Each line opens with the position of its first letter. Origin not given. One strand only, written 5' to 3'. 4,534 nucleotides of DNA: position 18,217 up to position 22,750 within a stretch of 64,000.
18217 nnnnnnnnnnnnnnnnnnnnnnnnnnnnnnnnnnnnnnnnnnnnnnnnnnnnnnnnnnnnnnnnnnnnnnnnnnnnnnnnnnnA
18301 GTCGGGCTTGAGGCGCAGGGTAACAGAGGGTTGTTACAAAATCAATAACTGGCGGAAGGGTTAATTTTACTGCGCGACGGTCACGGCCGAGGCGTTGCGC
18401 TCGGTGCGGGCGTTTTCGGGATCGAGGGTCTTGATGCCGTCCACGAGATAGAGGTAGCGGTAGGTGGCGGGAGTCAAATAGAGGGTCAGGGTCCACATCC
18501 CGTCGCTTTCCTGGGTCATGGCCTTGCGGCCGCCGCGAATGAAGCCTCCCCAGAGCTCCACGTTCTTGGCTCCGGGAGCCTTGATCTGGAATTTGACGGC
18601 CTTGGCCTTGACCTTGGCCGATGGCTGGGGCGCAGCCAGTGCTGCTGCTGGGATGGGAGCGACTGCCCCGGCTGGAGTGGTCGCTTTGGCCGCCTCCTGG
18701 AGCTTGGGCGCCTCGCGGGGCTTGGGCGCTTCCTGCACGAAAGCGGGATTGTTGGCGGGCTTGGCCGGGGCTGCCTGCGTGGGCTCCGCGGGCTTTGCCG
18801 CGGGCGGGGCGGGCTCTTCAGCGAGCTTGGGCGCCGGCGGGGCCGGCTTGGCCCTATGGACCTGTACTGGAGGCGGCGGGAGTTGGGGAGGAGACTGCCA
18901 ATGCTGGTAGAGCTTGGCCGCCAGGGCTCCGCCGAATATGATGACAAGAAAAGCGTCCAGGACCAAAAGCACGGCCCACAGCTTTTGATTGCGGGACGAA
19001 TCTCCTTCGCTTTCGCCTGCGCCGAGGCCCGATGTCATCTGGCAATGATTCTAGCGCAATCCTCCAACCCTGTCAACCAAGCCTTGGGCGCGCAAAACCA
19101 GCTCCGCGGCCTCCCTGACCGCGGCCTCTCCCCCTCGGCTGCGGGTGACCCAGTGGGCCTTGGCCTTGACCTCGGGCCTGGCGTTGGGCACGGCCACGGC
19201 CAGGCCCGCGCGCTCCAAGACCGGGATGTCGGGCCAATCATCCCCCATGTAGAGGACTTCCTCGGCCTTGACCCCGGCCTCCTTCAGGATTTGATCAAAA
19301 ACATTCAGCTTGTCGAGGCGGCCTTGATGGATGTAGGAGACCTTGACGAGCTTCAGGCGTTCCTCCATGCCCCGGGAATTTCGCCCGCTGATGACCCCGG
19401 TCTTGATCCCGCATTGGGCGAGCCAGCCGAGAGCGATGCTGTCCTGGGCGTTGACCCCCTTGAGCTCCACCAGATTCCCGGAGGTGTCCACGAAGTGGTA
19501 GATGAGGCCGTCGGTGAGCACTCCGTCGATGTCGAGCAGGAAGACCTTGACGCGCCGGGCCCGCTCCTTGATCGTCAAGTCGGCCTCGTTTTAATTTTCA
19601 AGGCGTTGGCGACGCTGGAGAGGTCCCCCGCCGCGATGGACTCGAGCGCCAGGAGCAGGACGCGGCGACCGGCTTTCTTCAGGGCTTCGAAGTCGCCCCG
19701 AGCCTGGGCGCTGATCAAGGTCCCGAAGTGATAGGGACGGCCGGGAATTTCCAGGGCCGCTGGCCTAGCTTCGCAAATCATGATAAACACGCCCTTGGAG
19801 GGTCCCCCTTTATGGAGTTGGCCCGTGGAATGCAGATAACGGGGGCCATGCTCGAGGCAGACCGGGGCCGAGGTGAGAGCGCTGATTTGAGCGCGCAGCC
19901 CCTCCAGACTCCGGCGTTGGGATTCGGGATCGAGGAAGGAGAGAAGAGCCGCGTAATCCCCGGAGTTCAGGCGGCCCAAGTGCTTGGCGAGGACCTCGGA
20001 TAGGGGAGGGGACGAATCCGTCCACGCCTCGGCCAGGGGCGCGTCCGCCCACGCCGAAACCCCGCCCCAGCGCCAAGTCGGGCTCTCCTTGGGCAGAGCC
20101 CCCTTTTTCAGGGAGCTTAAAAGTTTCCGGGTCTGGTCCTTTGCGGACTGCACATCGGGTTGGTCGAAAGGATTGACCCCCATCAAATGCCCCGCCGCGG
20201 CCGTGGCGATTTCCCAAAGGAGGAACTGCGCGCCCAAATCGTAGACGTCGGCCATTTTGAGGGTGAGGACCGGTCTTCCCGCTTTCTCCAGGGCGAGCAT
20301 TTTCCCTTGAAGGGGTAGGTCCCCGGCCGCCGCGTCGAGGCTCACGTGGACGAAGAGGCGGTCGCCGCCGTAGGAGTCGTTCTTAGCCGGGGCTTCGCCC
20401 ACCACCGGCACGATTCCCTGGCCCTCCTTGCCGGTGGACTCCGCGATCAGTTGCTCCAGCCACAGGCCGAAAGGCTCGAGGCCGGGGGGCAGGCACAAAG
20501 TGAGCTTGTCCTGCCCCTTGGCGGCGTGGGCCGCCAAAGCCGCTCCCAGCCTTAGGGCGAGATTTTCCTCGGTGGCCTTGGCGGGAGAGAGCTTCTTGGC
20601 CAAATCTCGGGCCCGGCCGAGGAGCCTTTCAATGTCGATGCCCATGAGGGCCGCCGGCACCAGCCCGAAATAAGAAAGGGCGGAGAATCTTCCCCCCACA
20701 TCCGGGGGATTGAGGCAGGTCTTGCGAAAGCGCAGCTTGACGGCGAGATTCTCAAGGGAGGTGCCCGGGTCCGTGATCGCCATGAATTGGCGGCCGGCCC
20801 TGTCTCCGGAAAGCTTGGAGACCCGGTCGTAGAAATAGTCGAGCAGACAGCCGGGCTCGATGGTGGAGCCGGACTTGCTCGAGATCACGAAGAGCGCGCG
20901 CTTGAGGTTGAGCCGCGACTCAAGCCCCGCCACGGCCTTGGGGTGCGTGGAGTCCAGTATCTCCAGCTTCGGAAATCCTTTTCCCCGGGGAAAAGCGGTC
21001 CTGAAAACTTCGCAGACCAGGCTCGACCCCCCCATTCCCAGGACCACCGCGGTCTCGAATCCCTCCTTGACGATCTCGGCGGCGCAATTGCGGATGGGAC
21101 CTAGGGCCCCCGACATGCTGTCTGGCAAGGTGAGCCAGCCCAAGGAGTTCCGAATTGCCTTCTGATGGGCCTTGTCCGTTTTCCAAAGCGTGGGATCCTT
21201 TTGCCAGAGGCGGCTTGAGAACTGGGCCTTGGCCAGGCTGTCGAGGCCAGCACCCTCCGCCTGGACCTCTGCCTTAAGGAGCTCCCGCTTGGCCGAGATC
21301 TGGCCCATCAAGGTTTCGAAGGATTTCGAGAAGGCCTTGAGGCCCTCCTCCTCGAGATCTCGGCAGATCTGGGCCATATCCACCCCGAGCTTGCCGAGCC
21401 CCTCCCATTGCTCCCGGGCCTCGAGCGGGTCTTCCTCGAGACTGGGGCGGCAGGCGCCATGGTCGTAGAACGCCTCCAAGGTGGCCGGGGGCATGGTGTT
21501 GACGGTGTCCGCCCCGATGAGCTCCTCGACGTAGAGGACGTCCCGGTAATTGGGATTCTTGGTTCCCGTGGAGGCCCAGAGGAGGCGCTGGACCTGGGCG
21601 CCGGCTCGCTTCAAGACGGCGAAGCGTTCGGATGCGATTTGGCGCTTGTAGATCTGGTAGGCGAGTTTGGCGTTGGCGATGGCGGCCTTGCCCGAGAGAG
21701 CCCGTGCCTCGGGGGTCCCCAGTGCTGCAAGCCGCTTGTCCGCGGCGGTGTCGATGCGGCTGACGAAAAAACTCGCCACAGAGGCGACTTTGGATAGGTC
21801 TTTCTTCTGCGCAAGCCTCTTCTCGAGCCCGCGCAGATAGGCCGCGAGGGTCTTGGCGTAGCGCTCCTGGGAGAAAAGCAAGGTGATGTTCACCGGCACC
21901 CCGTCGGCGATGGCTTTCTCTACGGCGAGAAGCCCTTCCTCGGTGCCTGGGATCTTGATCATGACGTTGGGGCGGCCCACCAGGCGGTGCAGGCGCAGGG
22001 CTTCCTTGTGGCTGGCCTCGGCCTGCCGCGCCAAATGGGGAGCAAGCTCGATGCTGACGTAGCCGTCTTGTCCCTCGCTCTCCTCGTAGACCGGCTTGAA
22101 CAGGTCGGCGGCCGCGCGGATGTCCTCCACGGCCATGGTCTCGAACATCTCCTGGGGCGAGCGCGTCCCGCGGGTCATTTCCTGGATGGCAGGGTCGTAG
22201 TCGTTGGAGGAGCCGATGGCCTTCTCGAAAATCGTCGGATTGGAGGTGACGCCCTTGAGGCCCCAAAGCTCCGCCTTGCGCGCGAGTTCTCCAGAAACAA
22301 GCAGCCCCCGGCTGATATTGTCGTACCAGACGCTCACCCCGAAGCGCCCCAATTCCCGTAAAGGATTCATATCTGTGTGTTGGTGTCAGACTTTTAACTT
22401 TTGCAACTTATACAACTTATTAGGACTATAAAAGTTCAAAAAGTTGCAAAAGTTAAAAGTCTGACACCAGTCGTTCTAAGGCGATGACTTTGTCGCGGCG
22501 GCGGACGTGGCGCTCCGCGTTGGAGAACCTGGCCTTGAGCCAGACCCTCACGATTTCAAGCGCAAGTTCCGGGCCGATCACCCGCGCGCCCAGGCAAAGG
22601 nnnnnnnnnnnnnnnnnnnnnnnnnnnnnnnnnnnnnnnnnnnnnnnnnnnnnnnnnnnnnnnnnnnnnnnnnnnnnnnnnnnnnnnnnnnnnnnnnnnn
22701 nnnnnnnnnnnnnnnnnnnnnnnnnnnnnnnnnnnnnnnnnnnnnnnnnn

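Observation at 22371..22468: Perfect 28-bp AT-rich inverted repeat inside the SpoIID/LytB ... rpiB ... tal-pgi operon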

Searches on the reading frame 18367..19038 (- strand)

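Call 12: search_protein_families(library=pfam, proteins=[window:18367-19038:-])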
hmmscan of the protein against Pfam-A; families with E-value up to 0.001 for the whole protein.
window:18367-19038:- (223 aa): 1 family
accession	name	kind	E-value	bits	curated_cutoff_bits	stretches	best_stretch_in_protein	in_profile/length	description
PF16561.11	AMPK1_CBM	-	2e-05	25.1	26.8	1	156-213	10-67/85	Glycogen recognition site of AMP-activated protein kinase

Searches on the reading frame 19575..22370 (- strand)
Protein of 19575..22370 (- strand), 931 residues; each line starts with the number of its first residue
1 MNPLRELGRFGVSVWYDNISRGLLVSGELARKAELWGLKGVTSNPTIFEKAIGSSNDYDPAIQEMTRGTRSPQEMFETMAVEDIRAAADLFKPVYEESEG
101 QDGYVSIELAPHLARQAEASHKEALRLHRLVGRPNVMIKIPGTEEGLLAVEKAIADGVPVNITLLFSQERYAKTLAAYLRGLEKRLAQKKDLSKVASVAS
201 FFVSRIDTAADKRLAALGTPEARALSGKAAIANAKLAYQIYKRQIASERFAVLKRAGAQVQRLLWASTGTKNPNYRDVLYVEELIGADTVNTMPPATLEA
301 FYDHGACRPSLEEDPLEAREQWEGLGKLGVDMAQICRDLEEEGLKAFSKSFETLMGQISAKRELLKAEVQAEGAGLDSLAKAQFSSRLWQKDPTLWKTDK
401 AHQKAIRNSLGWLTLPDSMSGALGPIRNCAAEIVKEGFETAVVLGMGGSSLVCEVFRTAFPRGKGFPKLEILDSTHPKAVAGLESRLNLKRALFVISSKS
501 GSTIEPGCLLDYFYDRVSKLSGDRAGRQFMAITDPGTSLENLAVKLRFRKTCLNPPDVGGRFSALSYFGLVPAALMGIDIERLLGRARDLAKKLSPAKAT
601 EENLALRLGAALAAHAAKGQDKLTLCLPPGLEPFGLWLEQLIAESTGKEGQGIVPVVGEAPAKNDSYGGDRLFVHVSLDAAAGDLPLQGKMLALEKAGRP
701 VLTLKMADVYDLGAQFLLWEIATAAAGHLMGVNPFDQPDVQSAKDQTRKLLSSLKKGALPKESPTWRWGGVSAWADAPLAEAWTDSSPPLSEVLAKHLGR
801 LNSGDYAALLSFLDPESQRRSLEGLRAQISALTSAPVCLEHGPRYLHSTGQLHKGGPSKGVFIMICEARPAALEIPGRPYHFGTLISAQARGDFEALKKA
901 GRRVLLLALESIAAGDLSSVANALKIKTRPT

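Call 12: search_protein_families(library=pfam, proteins=[window:19575-22370:-])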
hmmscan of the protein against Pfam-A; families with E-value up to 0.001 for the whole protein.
window:19575-22370:- (931 aa): 2 families
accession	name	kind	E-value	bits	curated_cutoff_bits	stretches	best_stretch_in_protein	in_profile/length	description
PF00923.25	TAL_FSA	-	6.5e-80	269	27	1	14-358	1-285/285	Transaldolase/Fructose-6-phosphate aldolase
PF00342.24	PGI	-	1.5e-08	34.2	22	1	441-649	99-309/486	Phosphoglucose isomerase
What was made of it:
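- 19575..22370 (-): Fused transaldolase / glucose-6-phosphate isomerase gene (tal-pgi, 931 aa), directly downstream of the element. Pfam TAL_FSA E = 6.5e-80 and PGI E = 1.5e-8 (call 12).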

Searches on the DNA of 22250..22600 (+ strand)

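Call 26: search_rna_families(source=window, start=22250, end=22600, threshold=evalue, max_evalue=10)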
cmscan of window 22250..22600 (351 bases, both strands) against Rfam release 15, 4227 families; matches with E-value up to 10: 20.
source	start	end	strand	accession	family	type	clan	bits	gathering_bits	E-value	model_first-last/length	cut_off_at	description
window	22379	22471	+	RF04134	MIR7504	Gene; miRNA;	-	37.4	83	2.3e-05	1-124/124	no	MIR7504 microRNA precursor family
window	22379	22471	+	RF00650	mir-153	Gene; miRNA;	-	37.3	54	1.3e-05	1-73/73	no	mir-153 microRNA precursor family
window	22382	22468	-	RF04134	MIR7504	Gene; miRNA;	-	36.8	83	3.3e-05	1-124/124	no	MIR7504 microRNA precursor family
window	22378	22471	-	RF04174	MIR4208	Gene; miRNA;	-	35.4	140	0.00069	1-191/191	no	MIR4208 microRNA precursor family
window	22381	22467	-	RF04127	MIR8007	Gene; miRNA;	-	35.1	195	3.9e-05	1-226/226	no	MIR8007 microRNA precursor family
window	22388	22462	-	RF00650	mir-153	Gene; miRNA;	-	34.5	54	6.4e-05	1-73/73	no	mir-153 microRNA precursor family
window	22381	22469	-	RF03641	mir-991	Gene; miRNA;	-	33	100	3.6e-05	1-88/88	no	mir-991 microRNA precursor family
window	22384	22466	-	RF04223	MIR2619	Gene; miRNA;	-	32.3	113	5.9e-06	1-202/202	no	MIR2619 microRNA precursor family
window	22381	22469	+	RF03641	mir-991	Gene; miRNA;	-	29.6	100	0.00035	1-88/88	no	mir-991 microRNA precursor family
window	22382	22468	-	RF01005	MIR530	Gene; miRNA;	-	26.3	85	0.0054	1-172/172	no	MIR530 microRNA precursor family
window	22380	22469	+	RF03923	mir-964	Gene; miRNA;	-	24.5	100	0.011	1-90/90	no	mir-964 microRNA precursor family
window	22379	22471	+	RF00972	mir-651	Gene; miRNA;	-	24.4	106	0.011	1-86/86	no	mir-651 microRNA precursor family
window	22384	22464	-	RF03566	mir-4875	Gene; miRNA;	-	22.7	90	0.029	1-73/73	no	mir-4875 microRNA precursor family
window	22381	22469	-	RF03752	MIR5292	Gene; miRNA;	-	22.5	105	0.089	1-94/94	no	MIR5292 microRNA precursor family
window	22386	22460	+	RF02711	TeloSII_ncR49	Gene; sRNA;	-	22.3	55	0.71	1-89/89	no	TeloSII non coding RNA 49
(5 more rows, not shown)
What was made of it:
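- On Known RNA families (Rfam 15): The best was 37 bits against thresholds of 54-83 (call 26).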

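Call 27: search_dna_similar(query=window:22375-22475:+, collection=plasmids, mode=distant, max_evalue=10)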
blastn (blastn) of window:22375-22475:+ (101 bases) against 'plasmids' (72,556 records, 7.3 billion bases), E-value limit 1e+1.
Records with a match: 5; places in all: 5; records where one place covers at least 80% of the query: 0.
Best place of each record, by identity: 90-95% 2; 80-90% 1; 60-80% 2.
By first word of the organism name: Priestia 2; Methylomonas 1; Cetobacterium 1; Ligilactobacillus 1.
By predicted mobility (MOB-suite, as given by PLSDB): non-mobilizable 5.
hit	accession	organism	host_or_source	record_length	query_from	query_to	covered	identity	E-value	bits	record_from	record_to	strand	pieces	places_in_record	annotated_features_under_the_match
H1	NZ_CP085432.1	Priestia megaterium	single cell,soil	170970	16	66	50%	76.8%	8e-1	39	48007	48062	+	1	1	none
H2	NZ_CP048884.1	Priestia megaterium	culture,agricultural soil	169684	16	66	50%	76.8%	8e-1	39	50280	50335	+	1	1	none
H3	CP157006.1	Methylomonas sp. AM2-LC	-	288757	53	85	33%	87.9%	2e-1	41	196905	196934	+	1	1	record has no annotation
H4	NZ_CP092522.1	Cetobacterium somerae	Danio rerio,tissue sample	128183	45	74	30%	90.6%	3e+0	38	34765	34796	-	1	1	hypothetical protein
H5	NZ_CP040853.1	Ligilactobacillus murinus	-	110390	44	71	28%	92.9%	7e-2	43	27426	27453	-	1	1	hypothetical protein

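Call 28: search_dna_similar(query=window:22375-22475:+, collection=phages, mode=distant, max_evalue=10)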
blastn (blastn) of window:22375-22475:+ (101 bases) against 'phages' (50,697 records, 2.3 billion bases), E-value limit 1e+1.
Records with a match: 75; places in all: 75; records where one place covers at least 80% of the query: 0.
Best place of each record, by identity: 95-99% 2; 90-95% 5; 80-90% 68.
By first word of the organism name: Flavobacterium 64; uncultured 4; Riemerella 3; Enterococcus 2; Bacillus 2.
By host as written in the record: Flavobacterium columnare 58; - 10; Enterococcus faecium 2; Riemerella anatipestifer 2; Bacillus megaterium str. ATCC 43725 2; Riemerella anatipestifer RAf1 1.
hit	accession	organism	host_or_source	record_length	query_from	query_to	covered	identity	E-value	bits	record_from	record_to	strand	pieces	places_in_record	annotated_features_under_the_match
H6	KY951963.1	Flavobacterium phage FCV-3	Flavobacterium columnare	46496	50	90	41%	80.5%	9e-1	38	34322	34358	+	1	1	hypothetical protein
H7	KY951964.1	Flavobacterium phage FCV-11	Flavobacterium columnare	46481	50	90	41%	80.5%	9e-1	38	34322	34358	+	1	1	hypothetical protein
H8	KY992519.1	Flavobacterium phage V175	Flavobacterium columnare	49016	50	90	41%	80.5%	9e-1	38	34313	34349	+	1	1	hypothetical protein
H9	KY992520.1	Flavobacterium phage V181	Flavobacterium columnare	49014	50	90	41%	80.5%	9e-1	38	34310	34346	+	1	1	hypothetical protein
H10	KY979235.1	Flavobacterium phage FCV-1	Flavobacterium columnare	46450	50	90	41%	80.5%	9e-1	38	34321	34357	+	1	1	hypothetical protein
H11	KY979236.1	Flavobacterium phage FCV-10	Flavobacterium columnare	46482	50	90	41%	80.5%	9e-1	38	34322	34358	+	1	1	hypothetical protein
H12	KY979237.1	Flavobacterium phage FCV-16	Flavobacterium columnare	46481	50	90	41%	80.5%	9e-1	38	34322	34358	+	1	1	hypothetical protein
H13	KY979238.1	Flavobacterium phage FCV-20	Flavobacterium columnare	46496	50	90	41%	80.5%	9e-1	38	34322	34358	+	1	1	hypothetical protein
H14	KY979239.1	Flavobacterium phage V156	Flavobacterium columnare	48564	50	90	41%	80.5%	9e-1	38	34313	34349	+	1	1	hypothetical protein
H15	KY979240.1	Flavobacterium phage V157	Flavobacterium columnare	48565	50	90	41%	80.5%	9e-1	38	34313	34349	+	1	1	hypothetical protein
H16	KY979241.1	Flavobacterium phage V165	Flavobacterium columnare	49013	50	90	41%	80.5%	9e-1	38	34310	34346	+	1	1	hypothetical protein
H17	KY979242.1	Flavobacterium phage V182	Flavobacterium columnare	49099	50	90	41%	80.5%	9e-1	38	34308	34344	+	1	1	hypothetical protein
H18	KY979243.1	Flavobacterium phage VK20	Flavobacterium columnare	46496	50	90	41%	80.5%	9e-1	38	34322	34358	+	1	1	hypothetical protein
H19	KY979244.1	Flavobacterium phage VK42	Flavobacterium columnare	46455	50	90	41%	80.5%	9e-1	38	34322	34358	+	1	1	hypothetical protein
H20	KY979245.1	Flavobacterium phage VK48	Flavobacterium columnare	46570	50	90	41%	80.5%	9e-1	38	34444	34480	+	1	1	hypothetical protein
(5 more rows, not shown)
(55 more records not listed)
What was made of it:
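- the plasmid and phage collections, by blastn (calls 27, 28);
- Tried and rejected: blastn against plasmids and phages gave nothing below E of about 0.07 (calls 27, 28).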
